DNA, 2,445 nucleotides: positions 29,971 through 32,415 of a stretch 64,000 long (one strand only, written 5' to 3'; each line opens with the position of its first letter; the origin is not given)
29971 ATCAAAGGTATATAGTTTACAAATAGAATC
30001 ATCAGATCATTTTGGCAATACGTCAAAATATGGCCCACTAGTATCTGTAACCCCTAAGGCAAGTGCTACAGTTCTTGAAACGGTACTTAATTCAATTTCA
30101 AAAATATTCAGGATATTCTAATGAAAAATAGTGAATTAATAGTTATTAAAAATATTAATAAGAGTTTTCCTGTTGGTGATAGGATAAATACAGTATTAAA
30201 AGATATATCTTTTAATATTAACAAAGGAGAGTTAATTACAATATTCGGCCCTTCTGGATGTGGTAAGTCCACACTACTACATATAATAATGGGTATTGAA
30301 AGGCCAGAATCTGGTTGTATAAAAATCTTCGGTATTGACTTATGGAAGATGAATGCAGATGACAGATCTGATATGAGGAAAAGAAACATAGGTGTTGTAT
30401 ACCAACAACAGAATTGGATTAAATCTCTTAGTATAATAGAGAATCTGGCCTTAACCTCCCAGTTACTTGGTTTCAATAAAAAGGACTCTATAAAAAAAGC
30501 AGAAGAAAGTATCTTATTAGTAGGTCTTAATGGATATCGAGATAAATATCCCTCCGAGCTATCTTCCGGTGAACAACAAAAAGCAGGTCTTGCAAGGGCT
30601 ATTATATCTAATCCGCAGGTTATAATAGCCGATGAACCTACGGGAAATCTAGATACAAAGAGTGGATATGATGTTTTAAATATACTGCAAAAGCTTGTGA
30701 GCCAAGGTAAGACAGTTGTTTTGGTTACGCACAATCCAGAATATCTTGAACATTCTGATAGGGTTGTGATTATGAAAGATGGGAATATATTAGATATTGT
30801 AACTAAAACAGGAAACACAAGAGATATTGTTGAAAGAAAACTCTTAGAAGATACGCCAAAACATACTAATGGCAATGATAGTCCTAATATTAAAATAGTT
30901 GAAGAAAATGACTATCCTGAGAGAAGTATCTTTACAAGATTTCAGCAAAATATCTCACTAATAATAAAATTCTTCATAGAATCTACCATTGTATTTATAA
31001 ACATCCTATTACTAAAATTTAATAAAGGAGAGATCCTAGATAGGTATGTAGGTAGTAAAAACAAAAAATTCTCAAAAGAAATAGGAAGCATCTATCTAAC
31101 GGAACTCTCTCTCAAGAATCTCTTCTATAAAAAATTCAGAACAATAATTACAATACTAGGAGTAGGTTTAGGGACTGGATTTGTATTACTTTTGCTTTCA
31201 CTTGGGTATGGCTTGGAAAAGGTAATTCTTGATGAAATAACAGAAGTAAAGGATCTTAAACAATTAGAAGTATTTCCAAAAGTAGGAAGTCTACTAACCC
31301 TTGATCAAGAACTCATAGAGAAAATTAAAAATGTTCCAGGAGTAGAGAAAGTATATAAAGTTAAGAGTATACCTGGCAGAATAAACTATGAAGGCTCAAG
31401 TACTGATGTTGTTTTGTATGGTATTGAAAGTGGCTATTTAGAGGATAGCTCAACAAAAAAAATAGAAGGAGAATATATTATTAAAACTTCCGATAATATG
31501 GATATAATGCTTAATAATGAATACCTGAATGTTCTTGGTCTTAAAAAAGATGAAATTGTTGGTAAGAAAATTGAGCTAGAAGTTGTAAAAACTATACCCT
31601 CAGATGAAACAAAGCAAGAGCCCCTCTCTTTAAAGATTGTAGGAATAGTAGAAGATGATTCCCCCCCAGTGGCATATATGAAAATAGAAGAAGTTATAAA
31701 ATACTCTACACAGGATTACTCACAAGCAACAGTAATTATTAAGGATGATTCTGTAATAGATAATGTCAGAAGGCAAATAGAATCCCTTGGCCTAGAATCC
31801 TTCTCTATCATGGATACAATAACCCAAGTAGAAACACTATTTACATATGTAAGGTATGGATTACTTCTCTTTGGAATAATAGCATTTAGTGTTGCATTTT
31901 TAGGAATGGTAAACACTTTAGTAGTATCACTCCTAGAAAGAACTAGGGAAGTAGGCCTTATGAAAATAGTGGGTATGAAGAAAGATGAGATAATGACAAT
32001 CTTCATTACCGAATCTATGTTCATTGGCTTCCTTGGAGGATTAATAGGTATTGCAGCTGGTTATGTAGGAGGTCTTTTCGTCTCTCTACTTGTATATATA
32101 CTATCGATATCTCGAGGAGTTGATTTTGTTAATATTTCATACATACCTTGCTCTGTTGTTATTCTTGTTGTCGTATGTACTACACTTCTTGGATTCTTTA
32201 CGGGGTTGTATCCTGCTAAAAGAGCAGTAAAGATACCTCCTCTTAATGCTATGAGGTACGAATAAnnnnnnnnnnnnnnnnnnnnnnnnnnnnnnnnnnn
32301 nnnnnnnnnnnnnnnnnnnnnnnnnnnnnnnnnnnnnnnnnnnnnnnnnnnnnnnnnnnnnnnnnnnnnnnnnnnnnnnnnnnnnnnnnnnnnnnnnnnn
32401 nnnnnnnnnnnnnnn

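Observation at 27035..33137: DGR target sits in a co-directional surface module: 1028-aa FN3-rich protein, fused ABC ATPase/FtsX permease, DGR target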

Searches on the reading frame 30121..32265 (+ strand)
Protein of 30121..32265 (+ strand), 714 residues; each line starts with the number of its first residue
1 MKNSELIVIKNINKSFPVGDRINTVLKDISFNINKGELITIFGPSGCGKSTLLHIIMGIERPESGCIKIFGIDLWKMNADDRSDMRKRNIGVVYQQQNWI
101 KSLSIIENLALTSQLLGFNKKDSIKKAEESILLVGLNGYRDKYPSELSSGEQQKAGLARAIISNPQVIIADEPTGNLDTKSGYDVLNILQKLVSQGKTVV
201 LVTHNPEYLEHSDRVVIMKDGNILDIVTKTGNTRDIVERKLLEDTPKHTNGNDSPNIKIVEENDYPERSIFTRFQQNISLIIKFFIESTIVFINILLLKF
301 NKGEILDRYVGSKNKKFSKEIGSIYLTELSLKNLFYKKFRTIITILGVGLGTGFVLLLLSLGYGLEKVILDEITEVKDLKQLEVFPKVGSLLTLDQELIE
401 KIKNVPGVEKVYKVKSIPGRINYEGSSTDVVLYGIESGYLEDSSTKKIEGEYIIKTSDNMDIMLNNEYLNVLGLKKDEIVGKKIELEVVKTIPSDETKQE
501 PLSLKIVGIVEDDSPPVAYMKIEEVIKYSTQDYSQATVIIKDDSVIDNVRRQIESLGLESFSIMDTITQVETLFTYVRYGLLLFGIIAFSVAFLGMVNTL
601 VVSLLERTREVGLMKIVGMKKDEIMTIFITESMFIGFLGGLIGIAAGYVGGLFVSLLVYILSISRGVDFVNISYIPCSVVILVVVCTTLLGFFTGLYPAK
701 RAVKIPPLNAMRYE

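Call 8: search_protein_families(library=pfam, proteins=[window:30121-32265:+], max_evalue=0.01)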
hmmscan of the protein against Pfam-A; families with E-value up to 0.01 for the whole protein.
window:30121-32265:+ (714 aa): 7 families
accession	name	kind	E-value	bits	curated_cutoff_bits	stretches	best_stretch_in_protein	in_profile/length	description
PF00005.33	ABC_tran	-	2.3e-32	112.9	25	1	26-174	1-136/137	ABC transporter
PF02687.27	FtsX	-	1.9e-17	63.9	25.5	1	583-707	2-120/120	FtsX-like permease C-terminal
PF12704.14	MacB_PCD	-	3.1e-16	60.7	27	1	341-555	1-206/207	MacB-like periplasmic core domain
PF13304.12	AAA_21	-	2.3e-07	31.6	27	1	134-207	225-301/304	AAA domain, putative AbiEii toxin, Type IV TA system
PF03266.21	NTPase_1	-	0.0022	18.3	23.9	0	148-239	79-165/168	NTPase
PF03215.21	Rad17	-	0.0044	17.4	23.8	0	22-56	31-65/186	Rad17 P-loop domain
PF01637.24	ATPase_2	-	0.005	17.1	33.2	0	35-85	19-68/225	ATPase domain predominantly from Archaea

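Call 42: search_protein_families(library=ncbifam, proteins=[window:30121-32265:+], max_evalue=0.1)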
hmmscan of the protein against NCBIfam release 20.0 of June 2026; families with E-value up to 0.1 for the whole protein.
window:30121-32265:+ (714 aa): 201 families (the best 25 are shown)
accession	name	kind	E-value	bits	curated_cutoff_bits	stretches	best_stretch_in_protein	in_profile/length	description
NF007826.0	PRK10535.1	equivalog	5.8e-71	239.6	966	2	6-228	4-226/648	macrolide ABC transporter ATP-binding protein/permease MacB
TIGR02211.1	LolD_lipo_ex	equivalog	1.7e-56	191.2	307.75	1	7-223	2-219/221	lipoprotein-releasing ABC transporter ATP-binding protein LolD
TIGR02673.1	FtsE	equivalog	9.1e-56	188.9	264.85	1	7-221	2-213/214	cell division ATP-binding protein FtsE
TIGR02982.1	heterocyst_DevA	subfamily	2.7e-54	184.1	295.8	1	7-223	2-219/220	ABC exporter ATP-binding subunit, DevA family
NF038007.1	ABC_ATP_DarD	equivalog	3.2e-54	183.7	375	1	7-223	2-218/218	darobactin export ABC transporter ATP-binding protein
TIGR03608.1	L_ocin_972_ABC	subfamily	7.7e-53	179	254.85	1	10-217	2-205/206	putative bacteriocin export ABC transporter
TIGR01186.1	proV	subfamily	4e-48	164.4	326.6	1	25-228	8-213/363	betaine/proline/choline family ABC transporter ATP-binding protein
NF008639.0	PRK11629.1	equivalog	1.4e-47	162.1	360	1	1-231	1-232/234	lipoprotein-releasing ABC transporter ATP-binding protein LolD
TIGR00968.1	3a0106s01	subfamily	2.8e-46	157.9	342.75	1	7-228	1-214/237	sulfate ABC transporter ATP-binding protein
TIGR03265.1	PhnT2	equivalog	6.7e-46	157.1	457.7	1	5-228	3-218/353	putative 2-aminoethylphosphonate ABC transporter ATP-binding protein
NF007879.0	PRK10584.1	equivalog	5.9e-44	150.5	336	1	2-223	2-224/228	putative ABC transporter ATP-binding protein YbbA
TIGR02315.1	ABC_phnC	equivalog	1.3e-43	149.2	266.1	1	6-224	1-225/243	phosphonate ABC transporter ATP-binding protein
NF043075.1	MMSYN1_0197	equivalog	1.7e-43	148.9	550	1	6-229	2-217/341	spermidine/putrescine ABC transporter ATP-binding protein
NF006987.0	PRK09452.1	equivalog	3.8e-43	147.6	482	1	2-226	13-229/378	spermidine/putrescine ABC transporter ATP-binding protein PotA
NF008513.0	PRK11432.1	equivalog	2e-42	145.4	496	1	1-228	1-220/351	ferric ABC transporter ATP-binding protein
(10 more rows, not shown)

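Call 49: search_solved_structures(query=window:30121-32265:+, max_evalue=1e-10)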
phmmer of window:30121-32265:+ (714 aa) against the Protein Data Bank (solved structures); distinct sequences matched with E-value up to 1e-10: 525 (the best 60 are shown).
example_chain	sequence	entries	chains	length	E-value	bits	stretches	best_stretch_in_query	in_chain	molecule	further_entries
5nik_J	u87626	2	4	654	1.2e-62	215.5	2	6-224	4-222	Macrolide export ATP-binding/permease protein MacB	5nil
5gko_A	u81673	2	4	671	5.5e-59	203.3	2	4-225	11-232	Macrolide export ATP-binding/permease protein MacB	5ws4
5lil_A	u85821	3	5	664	1.4e-56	195.4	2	5-227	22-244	Macrolide export ATP-binding/permease protein MacB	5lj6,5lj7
5lj9_A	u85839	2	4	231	2.6e-47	164.8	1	6-225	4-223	Macrolide export ATP-binding/permease protein MacB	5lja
8s7v_K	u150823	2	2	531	4.6e-46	160.6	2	4-238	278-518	Glycine betaine/carnitine/choline transport ATP-binding protein OpuCA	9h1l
8j5q_D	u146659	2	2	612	7.4e-46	159.9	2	27-243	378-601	Uncharacterized ABC transporter ATP-binding protein Rv1281c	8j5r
8s5g_B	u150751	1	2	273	1.3e-45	159.2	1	10-236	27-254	Bacitracin export ATP-binding protein BceA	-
7tcg_B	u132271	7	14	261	1.8e-45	158.7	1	10-236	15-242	Bacitracin export ATP-binding protein BceA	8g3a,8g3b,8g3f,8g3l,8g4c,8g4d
7tch_B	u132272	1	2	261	4.7e-45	157.3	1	10-236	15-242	Bacitracin export ATP-binding protein BceA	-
8j5s_D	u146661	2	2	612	5e-45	157.2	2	27-243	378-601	Uncharacterized ABC transporter ATP-binding protein Rv1281c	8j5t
5xu1_A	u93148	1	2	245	1.2e-44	156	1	5-225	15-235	ABC transporter ATP-binding protein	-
1f3o_A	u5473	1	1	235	8.2e-43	149.9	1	7-223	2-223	HYPOTHETICAL ABC TRANSPORTER ATP-BINDING PROTEIN MJ0796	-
4f4c_A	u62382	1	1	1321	1.6e-42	148.9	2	7-226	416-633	Multidrug resistance protein pgp-1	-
1l2t_A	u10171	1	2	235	2.1e-42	148.5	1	7-223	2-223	Hypothetical ABC transporter ATP-binding protein MJ0796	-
7niu_A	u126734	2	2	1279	6.8e-42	146.8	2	12-225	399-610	Isoform 2 of Phosphatidylcholine translocator ABCB4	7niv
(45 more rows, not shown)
